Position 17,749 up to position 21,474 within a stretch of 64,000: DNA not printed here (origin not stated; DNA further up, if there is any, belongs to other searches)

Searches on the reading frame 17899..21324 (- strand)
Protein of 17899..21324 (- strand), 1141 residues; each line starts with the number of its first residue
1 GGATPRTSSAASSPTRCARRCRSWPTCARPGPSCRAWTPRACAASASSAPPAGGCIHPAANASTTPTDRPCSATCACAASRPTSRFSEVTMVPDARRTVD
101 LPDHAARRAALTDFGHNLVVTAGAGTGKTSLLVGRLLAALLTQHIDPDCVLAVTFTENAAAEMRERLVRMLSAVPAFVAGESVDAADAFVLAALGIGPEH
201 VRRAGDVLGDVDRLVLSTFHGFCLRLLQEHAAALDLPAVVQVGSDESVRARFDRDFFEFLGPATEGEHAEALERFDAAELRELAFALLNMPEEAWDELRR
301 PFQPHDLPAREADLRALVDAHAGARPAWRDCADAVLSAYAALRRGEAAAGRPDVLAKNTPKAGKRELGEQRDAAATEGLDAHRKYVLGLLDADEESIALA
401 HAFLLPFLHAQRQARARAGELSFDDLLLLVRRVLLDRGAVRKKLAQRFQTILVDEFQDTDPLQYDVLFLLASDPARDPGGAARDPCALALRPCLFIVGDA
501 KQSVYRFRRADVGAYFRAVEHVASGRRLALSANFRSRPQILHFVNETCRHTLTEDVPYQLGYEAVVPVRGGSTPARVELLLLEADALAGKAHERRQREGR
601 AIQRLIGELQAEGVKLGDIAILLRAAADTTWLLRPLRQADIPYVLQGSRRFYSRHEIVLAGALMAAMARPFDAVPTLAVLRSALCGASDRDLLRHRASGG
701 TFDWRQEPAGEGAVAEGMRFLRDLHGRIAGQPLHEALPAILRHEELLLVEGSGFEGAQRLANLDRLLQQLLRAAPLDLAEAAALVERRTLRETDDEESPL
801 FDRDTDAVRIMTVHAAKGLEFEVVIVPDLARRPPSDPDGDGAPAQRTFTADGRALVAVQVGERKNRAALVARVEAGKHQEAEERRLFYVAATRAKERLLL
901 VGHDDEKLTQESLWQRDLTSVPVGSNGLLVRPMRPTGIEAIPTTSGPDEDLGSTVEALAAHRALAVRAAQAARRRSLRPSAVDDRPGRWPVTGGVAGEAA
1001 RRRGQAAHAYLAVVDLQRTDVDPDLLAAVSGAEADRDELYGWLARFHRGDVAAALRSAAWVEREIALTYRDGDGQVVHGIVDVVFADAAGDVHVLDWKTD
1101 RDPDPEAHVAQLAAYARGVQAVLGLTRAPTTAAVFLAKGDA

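Call 29: search_protein_families(library=pfam, proteins=[window:17899-21324:-], max_evalue=0.00001)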
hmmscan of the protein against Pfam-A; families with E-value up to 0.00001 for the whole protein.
window:17899-21324:- (1141 aa): 5 families
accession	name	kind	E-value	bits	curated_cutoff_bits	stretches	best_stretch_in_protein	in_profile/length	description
PF00580.27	UvrD-helicase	-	7.4e-50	170.6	23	1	107-518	5-266/271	UvrD/REP helicase N-terminal domain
PF13361.12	UvrD_C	-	5.2e-32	112.1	25.6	2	758-900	236-345/350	UvrD-like helicase C-terminal domain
PF13245.12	AAA_19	-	3.6e-14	53.5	25.1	1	117-508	13-134/134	AAA domain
PF13538.12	UvrD_C_2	-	5.4e-13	49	27.4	0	869-901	19-52/52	UvrD-like helicase C-terminal domain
PF12705.13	PDDEXK_1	-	8.4e-06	26.3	22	1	1000-1122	34-172/247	PD-(D/E)XK nuclease superfamily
